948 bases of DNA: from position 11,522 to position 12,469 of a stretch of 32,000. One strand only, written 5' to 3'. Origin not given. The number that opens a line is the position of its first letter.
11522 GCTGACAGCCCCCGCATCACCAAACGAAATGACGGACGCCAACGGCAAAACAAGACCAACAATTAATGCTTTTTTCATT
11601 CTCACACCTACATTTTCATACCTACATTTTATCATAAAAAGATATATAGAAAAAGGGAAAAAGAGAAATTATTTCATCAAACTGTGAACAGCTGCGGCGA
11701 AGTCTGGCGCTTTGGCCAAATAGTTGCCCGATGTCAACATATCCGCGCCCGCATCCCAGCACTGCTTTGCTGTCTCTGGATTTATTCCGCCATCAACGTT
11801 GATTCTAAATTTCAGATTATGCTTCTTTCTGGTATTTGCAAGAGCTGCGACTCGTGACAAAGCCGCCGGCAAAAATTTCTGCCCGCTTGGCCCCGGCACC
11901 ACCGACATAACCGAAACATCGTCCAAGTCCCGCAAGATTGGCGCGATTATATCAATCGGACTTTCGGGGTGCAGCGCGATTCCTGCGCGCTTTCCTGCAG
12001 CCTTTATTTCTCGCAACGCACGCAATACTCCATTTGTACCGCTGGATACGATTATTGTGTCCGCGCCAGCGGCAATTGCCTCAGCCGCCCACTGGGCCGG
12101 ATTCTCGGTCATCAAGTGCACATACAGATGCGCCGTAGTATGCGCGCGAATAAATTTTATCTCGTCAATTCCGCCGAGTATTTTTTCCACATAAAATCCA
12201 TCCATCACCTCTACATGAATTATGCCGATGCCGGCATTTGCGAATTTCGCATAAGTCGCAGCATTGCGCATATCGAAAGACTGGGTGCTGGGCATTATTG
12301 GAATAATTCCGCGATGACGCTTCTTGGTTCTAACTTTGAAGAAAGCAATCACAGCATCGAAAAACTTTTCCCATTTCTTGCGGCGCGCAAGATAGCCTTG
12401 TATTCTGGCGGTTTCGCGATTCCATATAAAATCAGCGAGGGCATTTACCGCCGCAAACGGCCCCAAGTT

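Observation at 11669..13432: FtsA fused in frame to a divergent ribulose-phosphate 3-epimerase-like TIM barrel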

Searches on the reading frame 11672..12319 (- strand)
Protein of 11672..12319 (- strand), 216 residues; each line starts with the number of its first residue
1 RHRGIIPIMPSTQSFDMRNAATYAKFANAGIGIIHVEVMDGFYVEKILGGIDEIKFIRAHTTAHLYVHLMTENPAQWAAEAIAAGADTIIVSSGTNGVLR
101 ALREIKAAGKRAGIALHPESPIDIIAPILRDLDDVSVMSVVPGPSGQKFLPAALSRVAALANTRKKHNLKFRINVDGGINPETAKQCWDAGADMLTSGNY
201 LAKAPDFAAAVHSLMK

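Call 11: search_solved_structures(query=window:11672-12319:-, show_alignments=4)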
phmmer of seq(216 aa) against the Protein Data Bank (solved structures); distinct sequences matched with E-value up to 0.001: 15.
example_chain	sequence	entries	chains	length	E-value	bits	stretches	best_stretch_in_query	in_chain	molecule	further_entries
2fli_A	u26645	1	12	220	1.7e-38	135.8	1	6-214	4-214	ribulose-phosphate 3-epimerase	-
1tqj_A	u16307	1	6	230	1.3e-29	106.8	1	7-212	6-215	Ribulose-phosphate 3-epimerase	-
1rpx_A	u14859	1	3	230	2.8e-29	105.7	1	8-213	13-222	PROTEIN (RIBULOSE-PHOSPHATE 3-EPIMERASE)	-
1h1y_A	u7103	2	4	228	1.4e-27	100.2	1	7-211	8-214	D-RIBULOSE-5-PHOSPHATE 3-EPIMERASE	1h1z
7b1w_J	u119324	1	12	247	2.6e-26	96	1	7-214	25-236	Ribulose-phosphate 3-epimerase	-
7u5y_A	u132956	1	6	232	6.5e-25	91.5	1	6-213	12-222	Ribulose-phosphate 3-epimerase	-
3ct7_A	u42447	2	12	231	9e-25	91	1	8-198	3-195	D-allulose-6-phosphate 3-epimerase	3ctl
3qc3_A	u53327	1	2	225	1.4e-24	90.4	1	8-212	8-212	D-ribulose-5-phosphate-3-epimerase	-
3ovp_A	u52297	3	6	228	1.5e-24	90.3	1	8-212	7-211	Ribulose-phosphate 3-epimerase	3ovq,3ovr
4nu7_A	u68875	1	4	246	4.3e-24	88.8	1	8-210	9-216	Ribulose-phosphate 3-epimerase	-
7sbj_A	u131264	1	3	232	2.5e-22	83.1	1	26-204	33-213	Ribulose-phosphate 3-epimerase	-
3inp_A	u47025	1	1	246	3.2e-22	82.7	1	6-207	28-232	D-ribulose-phosphate 3-epimerase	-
5umf_A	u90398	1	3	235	4.8e-22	82.1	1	6-213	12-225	Ribulose-phosphate 3-epimerase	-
1tqx_A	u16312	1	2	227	2e-14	57.2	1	22-207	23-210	D-ribulose-5-phosphate 3-epimerase, putative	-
3cu2_A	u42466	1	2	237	1.4e-06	31.6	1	30-200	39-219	Ribulose-5-phosphate 3-epimerase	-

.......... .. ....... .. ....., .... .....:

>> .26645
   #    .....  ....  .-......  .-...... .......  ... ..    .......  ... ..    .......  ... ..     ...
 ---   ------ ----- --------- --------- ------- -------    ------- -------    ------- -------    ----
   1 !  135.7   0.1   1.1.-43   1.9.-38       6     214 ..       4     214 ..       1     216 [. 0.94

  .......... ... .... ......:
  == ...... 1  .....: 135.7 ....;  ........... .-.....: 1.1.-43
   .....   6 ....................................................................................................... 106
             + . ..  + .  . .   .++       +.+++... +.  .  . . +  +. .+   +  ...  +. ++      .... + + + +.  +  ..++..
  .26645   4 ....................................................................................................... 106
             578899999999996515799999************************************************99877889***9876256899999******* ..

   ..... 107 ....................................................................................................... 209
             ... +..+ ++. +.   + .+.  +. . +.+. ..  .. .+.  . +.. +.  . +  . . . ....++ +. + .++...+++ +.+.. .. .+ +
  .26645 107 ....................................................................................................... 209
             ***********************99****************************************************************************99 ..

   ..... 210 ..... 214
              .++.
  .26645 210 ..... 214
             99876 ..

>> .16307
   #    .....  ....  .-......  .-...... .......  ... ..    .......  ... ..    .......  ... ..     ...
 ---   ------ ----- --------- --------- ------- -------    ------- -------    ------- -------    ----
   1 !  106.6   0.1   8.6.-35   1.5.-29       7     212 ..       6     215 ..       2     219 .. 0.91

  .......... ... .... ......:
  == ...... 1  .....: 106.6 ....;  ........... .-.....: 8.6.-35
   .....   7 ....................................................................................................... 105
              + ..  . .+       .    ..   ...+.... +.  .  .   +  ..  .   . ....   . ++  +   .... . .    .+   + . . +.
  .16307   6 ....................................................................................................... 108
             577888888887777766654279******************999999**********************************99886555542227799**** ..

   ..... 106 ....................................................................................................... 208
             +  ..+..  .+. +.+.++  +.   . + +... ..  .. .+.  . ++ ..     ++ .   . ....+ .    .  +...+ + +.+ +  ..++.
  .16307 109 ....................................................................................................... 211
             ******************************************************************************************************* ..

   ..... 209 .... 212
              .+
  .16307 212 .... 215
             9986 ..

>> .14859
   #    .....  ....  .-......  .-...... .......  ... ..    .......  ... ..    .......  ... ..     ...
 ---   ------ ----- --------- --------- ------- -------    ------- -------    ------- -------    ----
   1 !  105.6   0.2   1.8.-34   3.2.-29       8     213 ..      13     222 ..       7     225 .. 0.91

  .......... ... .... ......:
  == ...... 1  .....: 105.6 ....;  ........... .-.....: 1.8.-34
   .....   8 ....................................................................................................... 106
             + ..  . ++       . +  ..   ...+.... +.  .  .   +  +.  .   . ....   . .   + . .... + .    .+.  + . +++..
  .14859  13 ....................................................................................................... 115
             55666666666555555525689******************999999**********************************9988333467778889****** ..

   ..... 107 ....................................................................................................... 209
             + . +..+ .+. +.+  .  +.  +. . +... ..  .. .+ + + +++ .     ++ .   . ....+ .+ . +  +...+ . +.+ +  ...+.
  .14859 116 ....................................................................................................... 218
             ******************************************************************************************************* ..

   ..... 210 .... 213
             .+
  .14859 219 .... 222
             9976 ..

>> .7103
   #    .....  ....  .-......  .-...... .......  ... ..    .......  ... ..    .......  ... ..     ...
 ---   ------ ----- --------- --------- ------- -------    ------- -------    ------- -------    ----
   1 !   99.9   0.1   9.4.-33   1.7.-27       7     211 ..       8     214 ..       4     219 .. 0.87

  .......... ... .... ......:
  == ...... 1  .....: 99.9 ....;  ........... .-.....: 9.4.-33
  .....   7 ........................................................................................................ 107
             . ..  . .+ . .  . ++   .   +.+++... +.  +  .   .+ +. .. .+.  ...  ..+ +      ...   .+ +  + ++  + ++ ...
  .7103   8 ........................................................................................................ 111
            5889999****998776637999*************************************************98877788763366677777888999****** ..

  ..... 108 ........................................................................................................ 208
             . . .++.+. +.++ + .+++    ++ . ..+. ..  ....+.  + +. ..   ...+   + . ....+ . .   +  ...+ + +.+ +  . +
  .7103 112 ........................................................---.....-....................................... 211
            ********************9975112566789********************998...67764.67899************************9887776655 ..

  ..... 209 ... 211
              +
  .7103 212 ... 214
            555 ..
